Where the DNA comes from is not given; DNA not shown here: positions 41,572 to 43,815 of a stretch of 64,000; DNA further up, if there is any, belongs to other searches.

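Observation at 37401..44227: ECF sigma factor heading a same-strand string of six PhnB-like VOC domains, an O-methyltransferase, a membrane-fused hydrolase and YjbR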

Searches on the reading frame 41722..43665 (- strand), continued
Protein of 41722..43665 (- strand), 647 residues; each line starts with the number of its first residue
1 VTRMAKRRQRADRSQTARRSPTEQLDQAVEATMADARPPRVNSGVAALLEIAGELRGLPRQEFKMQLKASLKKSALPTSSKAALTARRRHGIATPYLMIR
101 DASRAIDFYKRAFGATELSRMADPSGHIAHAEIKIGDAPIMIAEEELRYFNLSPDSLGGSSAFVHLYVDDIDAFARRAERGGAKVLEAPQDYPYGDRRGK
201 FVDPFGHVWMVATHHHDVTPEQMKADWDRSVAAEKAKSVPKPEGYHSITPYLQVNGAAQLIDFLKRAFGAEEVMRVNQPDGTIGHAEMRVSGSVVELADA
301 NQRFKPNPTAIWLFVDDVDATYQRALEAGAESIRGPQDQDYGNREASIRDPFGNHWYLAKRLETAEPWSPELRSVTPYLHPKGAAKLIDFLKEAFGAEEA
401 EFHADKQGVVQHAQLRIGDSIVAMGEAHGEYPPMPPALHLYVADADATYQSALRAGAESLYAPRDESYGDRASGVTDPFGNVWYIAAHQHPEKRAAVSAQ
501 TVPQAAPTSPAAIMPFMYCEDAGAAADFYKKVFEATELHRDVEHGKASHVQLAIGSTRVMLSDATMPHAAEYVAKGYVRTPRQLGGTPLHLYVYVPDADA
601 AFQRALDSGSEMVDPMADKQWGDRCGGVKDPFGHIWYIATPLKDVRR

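Call 7: find_encoding_contigs(protein=P0006, flank=8000, max_places=2)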
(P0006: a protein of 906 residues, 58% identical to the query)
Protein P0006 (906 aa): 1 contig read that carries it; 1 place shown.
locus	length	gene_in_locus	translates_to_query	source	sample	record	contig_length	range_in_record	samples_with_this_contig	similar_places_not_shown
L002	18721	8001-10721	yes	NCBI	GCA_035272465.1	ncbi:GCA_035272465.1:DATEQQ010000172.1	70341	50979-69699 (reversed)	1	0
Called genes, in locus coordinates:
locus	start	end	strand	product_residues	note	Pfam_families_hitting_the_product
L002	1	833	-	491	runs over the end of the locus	PF00884:Sulfatase, PF01663:Phosphodiest (faint), PF16347:SGSH_C (faint)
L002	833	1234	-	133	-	PF07045:DUF1330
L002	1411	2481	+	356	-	PF08240:ADH_N, PF16912:Glu_dehyd_C (faint), PF00107:ADH_zinc_N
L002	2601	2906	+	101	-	PF00583:Acetyltransf_1, PF13508:Acetyltransf_7, PF13673:Acetyltransf_10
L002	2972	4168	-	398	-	PF05721:PhyH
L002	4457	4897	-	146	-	-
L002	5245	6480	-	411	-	PF00128:Alpha-amylase, PF16657:Malt_amylase_C (weak)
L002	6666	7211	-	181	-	PF00440:TetR_N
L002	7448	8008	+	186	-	PF04542:Sigma70_r2, PF08281:Sigma70_r4_2, PF04545:Sigma70_r4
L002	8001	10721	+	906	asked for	PF14696:Glyoxalase_5 (faint), PF00903:Glyoxalase, PF13669:Glyoxalase_4 (faint), PF18029:Glyoxalase_6 (faint), PF22656:At5g48480-like_N (faint), PF22650:At5g48480-like_C (faint), PF00903:Glyoxalase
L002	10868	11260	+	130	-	PF00903:Glyoxalase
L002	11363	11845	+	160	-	PF00903:Glyoxalase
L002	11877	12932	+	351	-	PF08100:Dimerisation, PF00891:Methyltransf_2, PF08242:Methyltransf_12 (weak)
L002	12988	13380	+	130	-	PF00903:Glyoxalase (weak)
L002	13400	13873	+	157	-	PF04237:YjbR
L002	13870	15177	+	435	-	PF12832:MFS_1_like, PF13347:MFS_2 (faint), PF00083:Sugar_tr, PF01306:LacY_symp (weak), PF07690:MFS_1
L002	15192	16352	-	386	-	PF01717:Meth_synt_2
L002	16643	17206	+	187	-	PF01243:PNPOx_N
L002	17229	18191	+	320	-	PF00561:Abhydrolase_1, PF12146:Hydrolase_4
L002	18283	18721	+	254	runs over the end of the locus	PF00106:adh_short, PF08659:KR, PF01370:Epimerase (faint), PF13561:adh_short_C2, PF23441:SDR (weak)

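Call 8: find_encoding_contigs(protein=P0013, flank=8000, max_places=2)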
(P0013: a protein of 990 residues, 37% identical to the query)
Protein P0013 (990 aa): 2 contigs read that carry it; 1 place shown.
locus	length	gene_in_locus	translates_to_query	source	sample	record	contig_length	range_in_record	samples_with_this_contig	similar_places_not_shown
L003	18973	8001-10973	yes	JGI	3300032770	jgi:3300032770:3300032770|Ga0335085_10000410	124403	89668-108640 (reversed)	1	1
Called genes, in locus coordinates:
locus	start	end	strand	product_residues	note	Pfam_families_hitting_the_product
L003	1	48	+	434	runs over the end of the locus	PF02885:Glycos_trans_3N, PF00591:Glycos_transf_3, PF07831:PYNP_C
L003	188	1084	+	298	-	PF01048:PNP_UDP_1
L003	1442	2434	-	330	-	PF12844:HTH_19, PF13413:HTH_25, PF13464:RodZ_C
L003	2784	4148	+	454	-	PF13519:VWA_2 (faint)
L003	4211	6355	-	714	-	PF01011:PQQ, PF00034:Cytochrom_C (faint), PF13442:Cytochrome_CBB3, PF01011:PQQ, PF13360:PQQ_2 (weak)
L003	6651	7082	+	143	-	-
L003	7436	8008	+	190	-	PF04542:Sigma70_r2, PF08281:Sigma70_r4_2, PF04545:Sigma70_r4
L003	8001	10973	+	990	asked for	PF00903:Glyoxalase, PF13669:Glyoxalase_4 (faint), PF22656:At5g48480-like_N (weak), PF22650:At5g48480-like_C (faint), PF00903:Glyoxalase, PF18029:Glyoxalase_6 (weak), PF00903:Glyoxalase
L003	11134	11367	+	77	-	-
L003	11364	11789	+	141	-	PF01850:PIN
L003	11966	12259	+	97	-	PF07883:Cupin_2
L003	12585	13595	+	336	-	PF00248:Aldo_ket_red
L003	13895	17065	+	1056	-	PF00873:ACR_tran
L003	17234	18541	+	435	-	PF25917:BSH_RND, PF25973:BSH_CzcB (weak), PF25881:HH_YBHG (weak), PF25876:HH_MFP_RND, PF25954:Beta-barrel_RND_2, PF25989:YknX_C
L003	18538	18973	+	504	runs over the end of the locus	PF02321:OEP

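Call 26: find_related_loci(query=A2, collection=genome_contigs, flank=9000)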
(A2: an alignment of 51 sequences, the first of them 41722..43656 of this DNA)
Query A2 (644 aa) in genome_contigs; peptide patterns used: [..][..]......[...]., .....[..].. (x = any residue, [..] = any of these).
599 stretches matched a pattern (row limit reached: there are more); 591 encode a relative of the query (tblastn E <= 1e-3); the best 80 are kept; 77 distinct loci.
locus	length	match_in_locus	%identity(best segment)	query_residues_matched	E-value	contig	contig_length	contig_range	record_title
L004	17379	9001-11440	90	1-644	0e+0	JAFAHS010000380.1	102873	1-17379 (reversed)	MAG: Deltaproteobacteria bacterium isolate CP_BE_BS_27 BE_BS_k147_4357385, whole genome shotgun sequence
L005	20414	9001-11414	71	1-642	0e+0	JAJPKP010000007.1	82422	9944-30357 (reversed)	MAG: Proteobacteria bacterium isolate Centralia_MAG_89 k107_21058986, whole genome shotgun sequence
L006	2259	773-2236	77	1-642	0e+0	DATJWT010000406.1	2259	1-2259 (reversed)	MAG TPA_asm: Candidatus Binataceae bacterium isolate SMAG_U15106 k141_949374, whole genome shotgun sequence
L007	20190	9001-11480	59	21-643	0e+0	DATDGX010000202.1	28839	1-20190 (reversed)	MAG TPA_asm: Candidatus Binataceae bacterium isolate SMAG_U263 k141_334470, whole genome shotgun sequence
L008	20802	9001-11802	59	20-642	0e+0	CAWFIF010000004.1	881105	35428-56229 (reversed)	MAG: uncultured delta proteobacterium isolate MFD02248.bin.1.46 genome assembly, contig: contig_53414, whole genome shot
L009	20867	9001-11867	56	2-642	0e+0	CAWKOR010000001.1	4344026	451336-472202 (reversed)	MAG: uncultured delta proteobacterium isolate MFD04944.bin.1.36 genome assembly, contig: contig_15114, whole genome shot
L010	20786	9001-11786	56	20-642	0e+0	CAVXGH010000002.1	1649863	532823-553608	MAG: uncultured delta proteobacterium isolate MFD05512.bin.1.184 genome assembly, contig: contig_15614, whole genome sho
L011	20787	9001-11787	56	20-642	0e+0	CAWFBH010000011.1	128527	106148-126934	MAG: uncultured delta proteobacterium isolate MFD02248.bin.2.83 genome assembly, contig: contig_40620, whole genome shot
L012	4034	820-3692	55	2-642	0e+0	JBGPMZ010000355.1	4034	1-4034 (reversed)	MAG: Candidatus Binataceae bacterium isolate OBJ_0618_7090110_226 k141_5867203_length_4034_cov_13.0000, whole genome sho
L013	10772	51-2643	59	90-642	0e+0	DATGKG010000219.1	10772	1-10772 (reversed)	MAG TPA_asm: Candidatus Binataceae bacterium isolate SMAG_U9853 k141_1284164, whole genome shotgun sequence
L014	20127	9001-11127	61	12-643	7e-172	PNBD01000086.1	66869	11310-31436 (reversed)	MAG: Deltaproteobacteria bacterium isolate palsa_1115 73.20111000_P3M.98_contig_1161, whole genome shotgun sequence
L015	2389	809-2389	53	1-642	0e+0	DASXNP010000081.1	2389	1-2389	MAG TPA_asm: Candidatus Binataceae bacterium isolate SMAG_U5357 k141_4758926, whole genome shotgun sequence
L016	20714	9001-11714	62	46-642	0e+0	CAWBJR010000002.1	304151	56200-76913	MAG: uncultured delta proteobacterium isolate MFD05512.bin.2.16 genome assembly, contig: contig_10087, whole genome shot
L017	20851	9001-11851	56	6-642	0e+0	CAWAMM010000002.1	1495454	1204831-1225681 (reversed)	MAG: uncultured delta proteobacterium isolate MFD01716.bin.1.24 genome assembly, contig: contig_26437, whole genome shot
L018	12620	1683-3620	44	11-642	4e-147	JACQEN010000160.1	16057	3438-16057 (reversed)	MAG: Deltaproteobacteria bacterium isolate NC_groundwater_1022_Pr1_S-0.65um_62_10 Montesol18_Sp65_coassembly_scaffold_75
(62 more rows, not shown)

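Call 34: predict_structure(alignment_id=A2)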
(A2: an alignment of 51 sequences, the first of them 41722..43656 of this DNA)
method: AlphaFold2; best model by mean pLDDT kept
length: 644 residues; sequences in the alignment: 51
mean_pLDDT: 83.0   pTM: 0.46
mean pLDDT of the five models: 83.0, 81.5, 79.8, 79.5, 79.1
residues with pLDDT >= 90: 319; 70-90: 200; 50-70: 76; < 50: 49
segments of 3 or more residues with pLDDT < 50: 1-10, 52-54, 72-89, 232-235, 498-508
pLDDT, mean of each block of 10 residues (from residue 1): 44 61 72 71 64 54 61 39 40 85 92 87 84 84 80 73 86 90 84 85 87 75 66 53 88 95 93 83 90 92 93 96 98 94 97 95 88 95 97 95 93 95 90 93 96 96 85 96 82 58 45 92 96 92 93 87 92 90 85 93 97 93 95 89 49
secondary structure, 60 per line:
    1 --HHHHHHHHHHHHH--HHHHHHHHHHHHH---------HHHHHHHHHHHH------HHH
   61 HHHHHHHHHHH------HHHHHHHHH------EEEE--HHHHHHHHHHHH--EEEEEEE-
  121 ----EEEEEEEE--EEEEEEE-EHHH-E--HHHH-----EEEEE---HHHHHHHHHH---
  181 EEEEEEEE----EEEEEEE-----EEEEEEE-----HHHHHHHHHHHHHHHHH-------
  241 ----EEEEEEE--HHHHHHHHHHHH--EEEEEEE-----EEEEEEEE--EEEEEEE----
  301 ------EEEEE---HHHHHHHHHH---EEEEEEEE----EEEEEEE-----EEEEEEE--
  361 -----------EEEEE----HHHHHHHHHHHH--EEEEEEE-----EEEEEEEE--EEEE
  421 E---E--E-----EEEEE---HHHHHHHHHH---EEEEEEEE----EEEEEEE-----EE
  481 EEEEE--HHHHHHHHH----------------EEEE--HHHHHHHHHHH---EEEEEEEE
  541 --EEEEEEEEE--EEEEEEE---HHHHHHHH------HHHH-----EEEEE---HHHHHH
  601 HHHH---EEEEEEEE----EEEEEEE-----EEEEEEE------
elements in order: H3-15 H18-30 H40-51 H58-71 H78-86 E93-96 H99-110 E113-119 E125-132 E135-141 H151-154 E160-164 H168-177 E181-188 E193-199 E205-211 H217-233 E245-251 H254-265 E268-274 E280-287 E290-296 E307-311 H315-324 E328-335 E340-346 E352-358 E372-376 H381-392 E395-401 E407-414 E417-421 E434-438 H442-451 E455-462 E467-473 E479-485 H488-496 E513-516 H519-529 E533-540 E543-551 E554-560 H564-571 H578-581 E587-591 H595-604 E608-615 E620-626 E632-638

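Call 38: search_solved_structures(query=window:41722-43656:-, max_evalue=0.001)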
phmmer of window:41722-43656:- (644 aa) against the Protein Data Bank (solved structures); distinct sequences matched with E-value up to 0.001: 5.
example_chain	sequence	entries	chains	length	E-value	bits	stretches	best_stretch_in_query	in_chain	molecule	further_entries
3itw_A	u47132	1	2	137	4.3e-10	42.4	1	94-220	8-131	Protein tioX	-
5umq_A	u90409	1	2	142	0.00015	24.1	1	249-355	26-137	Glyoxalase/bleomycin resisance protein/dioxygenase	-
1xy7_A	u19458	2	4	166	0.00017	23.9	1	99-219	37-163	unknown protein | Protein At5g48480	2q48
5uhj_A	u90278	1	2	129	0.00019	23.8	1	251-355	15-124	Glyoxalase/bleomycin resisance protein/dioxygenase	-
3oxh_A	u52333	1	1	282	0.00052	22.4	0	159-208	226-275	RV0577 PROTEIN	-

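Call 44: fold_search(model_id=the predicted structure, library=pdb)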
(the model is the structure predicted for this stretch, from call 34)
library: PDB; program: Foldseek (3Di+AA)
matches with E <= 10: 1269; with E <= 0.001: 446
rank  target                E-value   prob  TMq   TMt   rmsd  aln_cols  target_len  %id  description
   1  6bnn                  3.2e-13  1.00  0.30  0.64   5.3       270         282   16  Crystal structure of V278E-glyoxalase I mutant from Zea mays in space group P4(1)2(1)2 (released 2018-11-21)
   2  6bnz                  8.5e-13  1.00  0.31  0.65   5.2       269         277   16  Crystal structure of E144Q-glyoxalase I mutant from Zea mays in space group P4(1)2(1)2 (released 2018-11-21)
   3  6bnx                  1.4e-12  1.00  0.30  0.62   5.5       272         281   16  Crystal structure of V278E-glyoxalase I mutant from Zea mays in space group P6(3) (released 2018-11-21)
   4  5d7z                  3.7e-12  1.00  0.31  0.65   5.2       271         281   17  Crystal structure of glyoxalase I from Zea mays (released 2015-09-09)
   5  1zsw                  9.2e-12  1.00  0.29  0.54   7.7       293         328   15  Crystal Structure of Bacillus cereus Metallo Protein from Glyoxalase family (released 2005-06-07)
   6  3oxh                  1.6e-11  1.00  0.17  0.40  19.9       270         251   20  Mycobacterium tuberculosis kinase inhibitor homolog RV0577 (released 2011-10-19)
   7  8eo9_MODEL_1_A        2.0e-10  1.00  0.15  0.32  20.0       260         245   22  The solution structure of abxF, an enzyme catalyzing the formation of chiral spiroketal of an antibiotics, (-) (released 2024-04-03)
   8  3zi1                  4.1e-10  1.00  0.29  0.61   6.0       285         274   13  Crystal structure of human glyoxalase domain-containing protein 4 (GLOD4) (released 2013-01-16)
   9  2r5v_A                4.6e-10  1.00  0.16  0.28  20.3       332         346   14  Hydroxymandelate Synthase Crystal Structure (released 2008-03-18)
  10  3hpy_C                6.1e-10  1.00  0.09  0.18  28.3       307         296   15  Crystal Structure Analysis of the 2,3-dioxygenase LapB from Pseudomonas in the complex with 4-methylcatechol (released 2009-10-20)
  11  2r5v_B                6.5e-10  1.00  0.10  0.17  24.4       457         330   12  Hydroxymandelate Synthase Crystal Structure (released 2008-03-18)
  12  9csj_C                9.6e-10  1.00  0.29  0.62   5.7       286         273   12  Crystal structure of human glyoxalase domain-containing protein 4 (GLOD4) at 2.33 A resolution. (released 2025-08-13)
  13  3hpv_A                1.1e-09  1.00  0.09  0.18  28.1       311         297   15  Crystal Structure Analysis of the 2,3-dioxygenase LapB from Pseudomonas sp. KL28 (released 2009-10-20)
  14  9csj_A                1.2e-09  1.00  0.29  0.56   6.1       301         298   13  Crystal structure of human glyoxalase domain-containing protein 4 (GLOD4) at 2.33 A resolution. (released 2025-08-13)
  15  3hpv_B                1.4e-09  1.00  0.09  0.18  28.4       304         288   15  Crystal Structure Analysis of the 2,3-dioxygenase LapB from Pseudomonas sp. KL28 (released 2009-10-20)
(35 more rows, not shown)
